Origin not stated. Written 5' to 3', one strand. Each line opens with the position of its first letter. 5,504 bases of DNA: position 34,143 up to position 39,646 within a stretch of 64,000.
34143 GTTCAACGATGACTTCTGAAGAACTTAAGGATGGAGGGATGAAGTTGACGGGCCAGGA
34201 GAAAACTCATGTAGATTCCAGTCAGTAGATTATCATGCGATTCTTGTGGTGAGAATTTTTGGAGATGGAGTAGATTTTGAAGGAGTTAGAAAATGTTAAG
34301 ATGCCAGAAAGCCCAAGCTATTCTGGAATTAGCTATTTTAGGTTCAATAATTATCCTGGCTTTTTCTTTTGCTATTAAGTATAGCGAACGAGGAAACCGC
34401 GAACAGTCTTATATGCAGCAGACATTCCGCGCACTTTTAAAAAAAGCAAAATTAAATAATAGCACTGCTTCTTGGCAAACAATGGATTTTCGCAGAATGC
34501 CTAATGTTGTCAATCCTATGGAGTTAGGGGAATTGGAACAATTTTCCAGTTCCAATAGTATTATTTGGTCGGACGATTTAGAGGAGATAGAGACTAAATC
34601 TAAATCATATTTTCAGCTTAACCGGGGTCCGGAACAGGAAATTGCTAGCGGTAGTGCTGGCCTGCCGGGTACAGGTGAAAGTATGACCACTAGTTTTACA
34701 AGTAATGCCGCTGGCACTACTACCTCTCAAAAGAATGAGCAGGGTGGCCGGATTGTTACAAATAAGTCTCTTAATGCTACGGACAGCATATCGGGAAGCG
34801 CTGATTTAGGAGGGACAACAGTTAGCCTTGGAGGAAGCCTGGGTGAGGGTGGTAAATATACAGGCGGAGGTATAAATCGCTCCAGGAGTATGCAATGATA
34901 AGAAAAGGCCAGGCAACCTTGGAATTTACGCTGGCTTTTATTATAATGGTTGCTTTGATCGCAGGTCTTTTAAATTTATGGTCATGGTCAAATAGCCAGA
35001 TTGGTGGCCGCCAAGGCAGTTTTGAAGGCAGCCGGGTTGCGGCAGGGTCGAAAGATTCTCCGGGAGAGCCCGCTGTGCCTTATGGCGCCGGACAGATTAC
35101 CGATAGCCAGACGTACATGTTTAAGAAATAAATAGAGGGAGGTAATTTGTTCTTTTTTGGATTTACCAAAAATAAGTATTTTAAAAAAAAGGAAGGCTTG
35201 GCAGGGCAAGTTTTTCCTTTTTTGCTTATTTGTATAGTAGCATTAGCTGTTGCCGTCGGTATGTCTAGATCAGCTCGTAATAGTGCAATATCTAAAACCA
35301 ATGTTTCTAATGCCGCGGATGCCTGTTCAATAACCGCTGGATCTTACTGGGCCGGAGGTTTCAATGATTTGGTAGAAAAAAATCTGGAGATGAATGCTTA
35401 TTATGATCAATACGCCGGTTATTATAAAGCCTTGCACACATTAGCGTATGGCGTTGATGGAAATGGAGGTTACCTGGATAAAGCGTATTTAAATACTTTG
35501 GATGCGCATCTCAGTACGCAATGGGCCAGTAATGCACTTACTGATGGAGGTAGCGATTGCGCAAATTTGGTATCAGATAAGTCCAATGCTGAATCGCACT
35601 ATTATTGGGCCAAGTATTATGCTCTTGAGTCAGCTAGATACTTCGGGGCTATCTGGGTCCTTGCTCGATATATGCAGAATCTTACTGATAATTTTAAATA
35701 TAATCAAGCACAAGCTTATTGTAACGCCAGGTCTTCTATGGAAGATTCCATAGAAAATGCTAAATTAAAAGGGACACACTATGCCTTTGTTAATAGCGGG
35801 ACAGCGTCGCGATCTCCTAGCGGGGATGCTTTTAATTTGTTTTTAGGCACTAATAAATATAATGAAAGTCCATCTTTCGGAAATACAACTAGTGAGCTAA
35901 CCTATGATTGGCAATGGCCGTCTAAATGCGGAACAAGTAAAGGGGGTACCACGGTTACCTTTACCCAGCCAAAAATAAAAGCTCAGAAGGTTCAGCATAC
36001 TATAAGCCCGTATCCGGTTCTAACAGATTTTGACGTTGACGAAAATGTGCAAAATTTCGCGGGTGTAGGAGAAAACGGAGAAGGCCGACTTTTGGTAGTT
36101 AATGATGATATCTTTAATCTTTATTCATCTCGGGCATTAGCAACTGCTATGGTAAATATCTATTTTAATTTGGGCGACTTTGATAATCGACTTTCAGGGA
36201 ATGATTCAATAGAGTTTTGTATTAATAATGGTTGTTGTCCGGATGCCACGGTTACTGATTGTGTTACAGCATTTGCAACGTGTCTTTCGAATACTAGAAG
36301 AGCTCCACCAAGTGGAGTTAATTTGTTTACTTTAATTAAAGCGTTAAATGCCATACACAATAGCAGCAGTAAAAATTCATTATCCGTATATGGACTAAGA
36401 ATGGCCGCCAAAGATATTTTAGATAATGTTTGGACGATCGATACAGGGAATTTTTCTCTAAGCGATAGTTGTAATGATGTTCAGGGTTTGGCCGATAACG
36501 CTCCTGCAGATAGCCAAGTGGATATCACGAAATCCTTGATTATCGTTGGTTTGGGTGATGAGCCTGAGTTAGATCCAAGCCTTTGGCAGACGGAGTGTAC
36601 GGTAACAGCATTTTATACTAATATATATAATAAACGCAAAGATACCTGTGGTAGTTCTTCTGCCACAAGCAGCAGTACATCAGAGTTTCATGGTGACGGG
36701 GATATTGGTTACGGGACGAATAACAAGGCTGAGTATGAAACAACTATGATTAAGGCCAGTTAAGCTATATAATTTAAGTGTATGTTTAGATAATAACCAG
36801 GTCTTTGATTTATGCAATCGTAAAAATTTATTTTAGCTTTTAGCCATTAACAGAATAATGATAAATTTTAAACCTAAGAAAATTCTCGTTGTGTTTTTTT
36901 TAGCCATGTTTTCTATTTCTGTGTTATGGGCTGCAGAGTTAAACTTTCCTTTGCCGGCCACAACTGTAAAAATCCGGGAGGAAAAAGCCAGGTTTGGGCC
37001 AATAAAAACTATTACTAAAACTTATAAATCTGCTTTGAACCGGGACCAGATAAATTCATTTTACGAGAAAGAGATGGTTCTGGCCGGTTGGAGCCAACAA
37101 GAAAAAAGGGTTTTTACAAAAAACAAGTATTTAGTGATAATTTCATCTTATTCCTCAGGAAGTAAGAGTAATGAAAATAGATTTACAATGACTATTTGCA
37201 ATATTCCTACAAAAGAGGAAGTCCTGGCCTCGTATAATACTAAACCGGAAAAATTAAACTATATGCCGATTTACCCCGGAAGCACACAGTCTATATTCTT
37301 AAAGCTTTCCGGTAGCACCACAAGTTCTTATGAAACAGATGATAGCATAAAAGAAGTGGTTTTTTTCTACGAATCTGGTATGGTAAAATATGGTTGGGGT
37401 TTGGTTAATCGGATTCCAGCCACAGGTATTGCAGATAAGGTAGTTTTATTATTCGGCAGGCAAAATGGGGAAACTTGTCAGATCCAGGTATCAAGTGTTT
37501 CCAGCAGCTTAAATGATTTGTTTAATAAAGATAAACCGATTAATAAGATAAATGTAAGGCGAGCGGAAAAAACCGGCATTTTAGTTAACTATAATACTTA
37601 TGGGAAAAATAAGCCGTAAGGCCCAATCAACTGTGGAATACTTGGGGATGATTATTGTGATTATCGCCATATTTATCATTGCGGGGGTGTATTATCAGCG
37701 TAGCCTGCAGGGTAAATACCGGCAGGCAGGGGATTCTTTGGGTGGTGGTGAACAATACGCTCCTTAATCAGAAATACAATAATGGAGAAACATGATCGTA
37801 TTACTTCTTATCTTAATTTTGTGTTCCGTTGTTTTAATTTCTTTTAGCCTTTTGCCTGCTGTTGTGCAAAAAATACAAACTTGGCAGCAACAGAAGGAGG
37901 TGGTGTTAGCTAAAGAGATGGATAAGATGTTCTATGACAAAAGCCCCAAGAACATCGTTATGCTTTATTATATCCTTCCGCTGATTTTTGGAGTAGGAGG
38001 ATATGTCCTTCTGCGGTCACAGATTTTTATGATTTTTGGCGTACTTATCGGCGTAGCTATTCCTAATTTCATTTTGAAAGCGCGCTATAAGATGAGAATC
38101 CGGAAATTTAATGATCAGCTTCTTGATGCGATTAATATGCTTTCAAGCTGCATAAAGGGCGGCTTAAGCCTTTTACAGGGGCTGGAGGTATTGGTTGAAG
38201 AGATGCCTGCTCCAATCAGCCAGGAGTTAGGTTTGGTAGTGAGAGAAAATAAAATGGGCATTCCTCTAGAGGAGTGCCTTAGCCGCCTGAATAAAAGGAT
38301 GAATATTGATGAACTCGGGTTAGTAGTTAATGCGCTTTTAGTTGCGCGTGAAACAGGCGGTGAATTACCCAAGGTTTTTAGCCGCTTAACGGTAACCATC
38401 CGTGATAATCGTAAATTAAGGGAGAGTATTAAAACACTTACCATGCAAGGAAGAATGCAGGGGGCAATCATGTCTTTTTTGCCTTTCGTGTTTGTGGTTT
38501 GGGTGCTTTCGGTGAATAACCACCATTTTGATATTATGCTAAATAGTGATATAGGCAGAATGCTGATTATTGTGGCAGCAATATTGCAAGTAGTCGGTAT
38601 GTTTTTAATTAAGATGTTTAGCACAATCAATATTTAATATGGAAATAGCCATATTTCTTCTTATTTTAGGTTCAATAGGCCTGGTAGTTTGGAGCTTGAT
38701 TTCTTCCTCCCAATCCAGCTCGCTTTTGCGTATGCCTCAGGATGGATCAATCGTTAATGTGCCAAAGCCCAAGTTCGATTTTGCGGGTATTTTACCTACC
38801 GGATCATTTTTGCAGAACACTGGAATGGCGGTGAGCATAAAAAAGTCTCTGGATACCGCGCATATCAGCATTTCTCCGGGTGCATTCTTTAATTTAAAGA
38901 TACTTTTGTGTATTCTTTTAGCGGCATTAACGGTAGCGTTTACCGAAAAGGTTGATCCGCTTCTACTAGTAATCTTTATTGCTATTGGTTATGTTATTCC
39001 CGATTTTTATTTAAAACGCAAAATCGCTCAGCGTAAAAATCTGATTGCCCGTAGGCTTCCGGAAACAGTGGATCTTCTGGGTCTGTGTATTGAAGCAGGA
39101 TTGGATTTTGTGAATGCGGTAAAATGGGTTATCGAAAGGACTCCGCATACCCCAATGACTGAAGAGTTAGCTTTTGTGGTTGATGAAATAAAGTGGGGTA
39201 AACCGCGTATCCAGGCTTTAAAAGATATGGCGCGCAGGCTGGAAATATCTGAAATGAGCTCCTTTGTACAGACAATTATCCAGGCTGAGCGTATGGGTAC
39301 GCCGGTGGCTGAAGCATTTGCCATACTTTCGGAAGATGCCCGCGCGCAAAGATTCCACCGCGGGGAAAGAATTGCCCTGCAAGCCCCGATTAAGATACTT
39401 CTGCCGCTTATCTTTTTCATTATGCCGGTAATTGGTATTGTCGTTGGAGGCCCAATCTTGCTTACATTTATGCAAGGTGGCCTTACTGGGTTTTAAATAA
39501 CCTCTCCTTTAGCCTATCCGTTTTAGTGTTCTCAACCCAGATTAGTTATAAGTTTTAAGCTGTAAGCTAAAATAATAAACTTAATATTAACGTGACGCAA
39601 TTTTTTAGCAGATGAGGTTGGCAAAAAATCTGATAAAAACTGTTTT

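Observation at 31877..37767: Nine or more Flp-type pilin paralogs in one array, split into short (41-62 aa) and long (96-204 aa) classes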

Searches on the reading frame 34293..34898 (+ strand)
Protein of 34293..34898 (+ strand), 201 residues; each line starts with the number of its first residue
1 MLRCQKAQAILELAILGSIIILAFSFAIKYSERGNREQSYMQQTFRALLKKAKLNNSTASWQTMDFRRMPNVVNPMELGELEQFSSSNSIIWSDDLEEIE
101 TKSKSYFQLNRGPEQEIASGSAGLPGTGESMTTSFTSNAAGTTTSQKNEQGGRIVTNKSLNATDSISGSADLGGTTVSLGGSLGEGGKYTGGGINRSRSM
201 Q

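Call 5: search_protein_families(library=pfam, max_evalue=0.01, proteins=[window:34293-34898:+])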
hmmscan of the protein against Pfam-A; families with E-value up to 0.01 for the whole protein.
window:34293-34898:+ (201 aa): 0 families

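Call 9: search_protein_families(library=ncbifam, max_evalue=1, proteins=[window:34293-34898:+])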
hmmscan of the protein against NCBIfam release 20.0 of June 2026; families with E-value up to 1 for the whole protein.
window:34293-34898:+ (201 aa): 0 families

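Call 52: search_protein_families(library=pfam, max_evalue=10, proteins=[window:34293-34898:+])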
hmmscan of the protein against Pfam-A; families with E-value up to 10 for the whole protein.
window:34293-34898:+ (201 aa): 0 families

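Call 69: find_homologous_proteins(query=window:34293-34895:+, max_evalue=0.001)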
Query window:34293-34895:+ (201 aa): 50 proteins with E <= 0.001 among 255 candidates.
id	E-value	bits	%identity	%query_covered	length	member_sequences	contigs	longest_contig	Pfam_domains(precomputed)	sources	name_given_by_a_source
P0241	1.3e-122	424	100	100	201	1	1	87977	-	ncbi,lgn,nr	ncbi:MAG: hypothetical protein NT014_01320 [Candidatus Omnitrophica bacterium]|nr:hypothetical prote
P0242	1.1e-73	265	67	100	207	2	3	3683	-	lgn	-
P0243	4.1e-72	260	65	100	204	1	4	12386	-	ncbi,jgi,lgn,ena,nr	ncbi:MAG: hypothetical protein PHS12_05770 [Candidatus Omnitrophica bacterium]|jgi:hypothetical prot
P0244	5.6e-70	253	63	100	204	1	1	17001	-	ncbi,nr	ncbi:MAG: hypothetical protein PHS66_06665 [Candidatus Omnitrophica bacterium]|nr:hypothetical prote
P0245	4.1e-69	250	63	100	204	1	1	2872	-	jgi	jgi:uncharacterized protein (UPF0333 family)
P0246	6.2e-67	243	63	100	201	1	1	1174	-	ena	-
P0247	3.4e-64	234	59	100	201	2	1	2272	-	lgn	-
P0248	6.5e-63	230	61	100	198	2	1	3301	-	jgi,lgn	-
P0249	9.9e-62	226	59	100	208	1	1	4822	-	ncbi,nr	ncbi:MAG: hypothetical protein Q7S42_03350 [Candidatus Omnitrophota bacterium]|nr:hypothetical prote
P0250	2.3e-61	225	58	91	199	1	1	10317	-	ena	-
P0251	2.2e-60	221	57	100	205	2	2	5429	-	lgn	-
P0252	1.3e-59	219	57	89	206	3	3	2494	-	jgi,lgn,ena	jgi:hypothetical protein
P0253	2.7e-59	218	57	100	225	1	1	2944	-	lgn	-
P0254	3.4e-58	214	56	88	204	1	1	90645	-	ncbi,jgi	jgi:uncharacterized protein (UPF0333 family)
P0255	9.9e-58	213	55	98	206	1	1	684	-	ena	-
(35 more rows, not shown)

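Call 76: predict_structure(alignment_id=A4)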
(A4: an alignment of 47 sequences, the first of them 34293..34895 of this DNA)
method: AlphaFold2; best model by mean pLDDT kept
length: 201 residues; sequences in the alignment: 47
mean_pLDDT: 82.2   pTM: 0.69
mean pLDDT of the five models: 82.2, 77.9, 71.8, 68.5, 65.5
residues with pLDDT >= 90: 33; 70-90: 141; 50-70: 27; < 50: 0
segments of 3 or more residues with pLDDT < 50: none
pLDDT, mean of each block of 10 residues (from residue 1): 73 91 89 90 87 79 87 82 86 63 80 80 59 86 87 85 90 82 87 82 66
secondary structure, 60 per line:
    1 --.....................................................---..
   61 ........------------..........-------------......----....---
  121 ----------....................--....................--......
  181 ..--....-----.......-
elements in order: H3-55 E59-68 E81-90 E104-109 E114-117 E131-150 E153-172 E175-182 E194-200

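Call 78: fold_search(model_id=the predicted structure, library=pdb)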
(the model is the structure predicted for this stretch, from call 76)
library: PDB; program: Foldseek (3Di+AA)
matches with E <= 10: 272; with E <= 0.001: 0
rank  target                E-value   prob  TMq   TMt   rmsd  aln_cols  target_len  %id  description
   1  2bmo_B                5.6e-01  0.02  0.10  0.11  20.0       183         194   11  The Crystal Structure of Nitrobenzene Dioxygenase (released 2005-05-04)
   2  1ndo_B                6.3e-01  0.03  0.11  0.12  20.7       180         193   12  NAPHTHALENE 1,2-DIOXYGENASE (released 1999-03-23)
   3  8fr7_A                1.0e+00  0.02  0.11  0.03  21.4       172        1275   12  A hinge glycan regulates spike bending and impacts coronavirus infectivity (released 2023-10-04)
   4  8wu1_C                1.2e+00  0.01  0.09  0.06  21.0       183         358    5  Cryo-EM structure of CB1-beta-arrestin1 complex (released 2024-03-20)
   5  8gtn_A                1.3e+00  0.07  0.14  0.13  17.7       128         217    5  Cryo-EM structure of the gasdermin B pore (released 2023-04-12)
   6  4lzk_A                1.3e+00  0.02  0.10  0.12  21.4       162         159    8  Crystal structure of inclusion body protein (PixA pfam12306) from Burkholderia cenocepacia J2315 (released 2013-11-13)
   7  9p3y_B                1.4e+00  0.02  0.11  0.06  29.6       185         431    9  Andes virus glycoprotein tetramer in complex with ADI-65534 Fab (released 2025-07-30)
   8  6bp6_A                1.6e+00  0.13  0.12  0.28   9.8        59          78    5  Crystal structure of Commd9 COMM domain (released 2018-08-15)
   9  4id2_A                1.7e+00  0.16  0.11  0.15  18.7        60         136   10  Crystal structure of a DUF4738 family protein (BACOVA_05496) from Bacteroides ovatus ATCC 8483 at 2.15 A resolution (released 2013-02-13)
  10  4awd_A                1.7e+00  0.08  0.10  0.08  16.6        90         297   11  Crystal structure of the beta-porphyranase BpGH16B (BACPLE_01689) from the human gut bacterium Bacteroides plebeius (released 2012-07-25)
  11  9kyu_D                1.7e+00  0.01  0.10  0.06  18.8       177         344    6  Structure of beta-arrestin1 in complex with mouse C5aR1pp (released 2025-11-26)
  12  9r2r_A                1.9e+00  0.03  0.10  0.14  18.9       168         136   10  De novo designed M7 protein fold (released 2025-05-14)
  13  9kyu_A                1.9e+00  0.01  0.10  0.07  18.8       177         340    6  Structure of beta-arrestin1 in complex with mouse C5aR1pp (released 2025-11-26)
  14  5bsz                  2.0e+00  0.20  0.10  0.08  19.2        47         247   13  X-ray structure of the sugar N-methyltransferase KedS8 from Streptoalloteichus sp ATCC 53650 (released 2015-07-29)
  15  8xkg_B                2.0e+00  0.14  0.13  0.13   6.7        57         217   14  Crystal structure of Acinetobacter baumannii IspD (released 2024-04-10)
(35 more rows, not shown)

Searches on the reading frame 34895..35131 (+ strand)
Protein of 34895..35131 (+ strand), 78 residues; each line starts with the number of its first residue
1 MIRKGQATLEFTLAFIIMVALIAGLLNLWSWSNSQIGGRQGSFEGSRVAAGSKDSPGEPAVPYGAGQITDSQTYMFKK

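Call 4: search_protein_families(library=pfam, max_evalue=1, proteins=[window:34895-35131:+])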
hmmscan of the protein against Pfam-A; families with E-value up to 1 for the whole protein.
window:34895-35131:+ (78 aa): 1 family
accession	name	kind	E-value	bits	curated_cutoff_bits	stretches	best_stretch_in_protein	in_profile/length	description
PF07811.17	TadE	-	0.0015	19.1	22.9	1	5-30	1-26/43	TadE-like protein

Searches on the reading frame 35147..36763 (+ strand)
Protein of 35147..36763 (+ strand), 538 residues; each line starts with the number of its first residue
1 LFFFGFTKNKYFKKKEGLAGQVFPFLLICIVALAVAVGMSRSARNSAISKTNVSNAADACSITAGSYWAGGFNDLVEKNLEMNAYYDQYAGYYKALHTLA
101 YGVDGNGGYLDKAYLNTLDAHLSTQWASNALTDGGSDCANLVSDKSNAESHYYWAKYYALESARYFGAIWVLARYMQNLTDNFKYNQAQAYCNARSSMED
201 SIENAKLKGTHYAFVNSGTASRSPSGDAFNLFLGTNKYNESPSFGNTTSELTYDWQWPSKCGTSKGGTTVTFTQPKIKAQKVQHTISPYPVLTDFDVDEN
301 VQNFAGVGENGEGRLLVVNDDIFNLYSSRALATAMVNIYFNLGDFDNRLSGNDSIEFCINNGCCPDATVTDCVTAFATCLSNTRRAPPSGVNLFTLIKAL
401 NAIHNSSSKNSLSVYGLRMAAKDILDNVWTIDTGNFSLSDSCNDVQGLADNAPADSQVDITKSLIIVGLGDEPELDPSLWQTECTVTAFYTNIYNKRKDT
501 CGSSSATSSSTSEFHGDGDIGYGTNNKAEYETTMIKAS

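Call 5: search_protein_families(library=pfam, max_evalue=0.01, proteins=[window:35147-36763:+])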
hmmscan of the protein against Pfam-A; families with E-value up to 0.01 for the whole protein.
window:35147-36763:+ (538 aa): 0 families

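Call 52: search_protein_families(library=pfam, max_evalue=10, proteins=[window:35147-36763:+])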
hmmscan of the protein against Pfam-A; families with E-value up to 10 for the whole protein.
window:35147-36763:+ (538 aa): 1 family
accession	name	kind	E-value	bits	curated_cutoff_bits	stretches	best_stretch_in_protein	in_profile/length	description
PF13400.11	Tad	-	0.17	12.7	22.3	1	25-64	5-44/47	Putative Flp pilus-assembly TadE/G-like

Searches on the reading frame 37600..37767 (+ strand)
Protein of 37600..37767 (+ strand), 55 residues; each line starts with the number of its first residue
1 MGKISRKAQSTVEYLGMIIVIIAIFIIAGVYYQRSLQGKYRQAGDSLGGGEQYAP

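Call 4: search_protein_families(library=pfam, max_evalue=1, proteins=[window:37600-37767:+])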
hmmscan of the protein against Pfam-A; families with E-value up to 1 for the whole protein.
window:37600-37767:+ (55 aa): 5 families
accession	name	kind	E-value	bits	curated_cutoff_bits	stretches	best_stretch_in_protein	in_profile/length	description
PF25667.1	ASFV_P17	-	0.0016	18.9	27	1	4-39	31-67/117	African swine fever virus minor capsid protein p17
PF11694.13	DUF3290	-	0.026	14.9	31.3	1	7-42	13-48/144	Protein of unknown function (DUF3290)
PF03840.19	SecG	-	0.044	14.3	29.2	1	15-49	2-33/70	Preprotein translocase SecG subunit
PF04021.17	Class_IIIsignal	-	0.073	13.5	23.7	1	6-32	1-27/27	Class III signal peptide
PF14991.11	MLANA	-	0.21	12.3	27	1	15-42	28-54/117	Protein melan-A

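Call 9: search_protein_families(library=ncbifam, max_evalue=1, proteins=[window:37600-37767:+])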
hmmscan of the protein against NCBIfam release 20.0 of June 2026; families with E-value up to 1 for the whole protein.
window:37600-37767:+ (55 aa): 0 families

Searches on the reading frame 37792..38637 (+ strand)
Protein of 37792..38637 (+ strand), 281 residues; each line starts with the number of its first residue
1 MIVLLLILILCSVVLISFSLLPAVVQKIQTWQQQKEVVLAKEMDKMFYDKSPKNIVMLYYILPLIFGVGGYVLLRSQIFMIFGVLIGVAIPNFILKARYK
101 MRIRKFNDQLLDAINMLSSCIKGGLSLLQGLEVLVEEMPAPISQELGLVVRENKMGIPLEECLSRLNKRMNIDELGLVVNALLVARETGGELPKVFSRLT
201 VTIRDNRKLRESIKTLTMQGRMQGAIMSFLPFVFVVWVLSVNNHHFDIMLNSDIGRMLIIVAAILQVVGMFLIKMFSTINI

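Call 5: search_protein_families(library=pfam, max_evalue=0.01, proteins=[window:37792-38637:+])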
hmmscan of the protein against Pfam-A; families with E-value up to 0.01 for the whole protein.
window:37792-38637:+ (281 aa): 1 family
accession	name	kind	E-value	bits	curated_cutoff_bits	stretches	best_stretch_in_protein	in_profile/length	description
PF00482.28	T2SSF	-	6.2e-19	68.6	25.2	1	114-239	2-124/125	Type II secretion system (T2SS), protein F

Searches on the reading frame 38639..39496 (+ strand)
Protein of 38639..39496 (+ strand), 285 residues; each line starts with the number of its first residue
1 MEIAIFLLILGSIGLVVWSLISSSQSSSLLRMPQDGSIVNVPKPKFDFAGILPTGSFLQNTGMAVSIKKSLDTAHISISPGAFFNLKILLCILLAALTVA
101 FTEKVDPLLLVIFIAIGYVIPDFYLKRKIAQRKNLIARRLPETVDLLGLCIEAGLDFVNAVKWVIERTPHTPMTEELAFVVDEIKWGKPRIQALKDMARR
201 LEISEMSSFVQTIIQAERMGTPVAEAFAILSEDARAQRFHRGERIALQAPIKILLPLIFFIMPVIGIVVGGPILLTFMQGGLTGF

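Call 6: search_protein_families(library=pfam, max_evalue=0.01, proteins=[window:38639-39496:+])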
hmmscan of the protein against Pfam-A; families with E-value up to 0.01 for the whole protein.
window:38639-39496:+ (285 aa): 1 family
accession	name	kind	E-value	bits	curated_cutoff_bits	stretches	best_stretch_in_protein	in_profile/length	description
PF00482.28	T2SSF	-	2.3e-16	60.4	25.2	1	145-269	3-123/125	Type II secretion system (T2SS), protein F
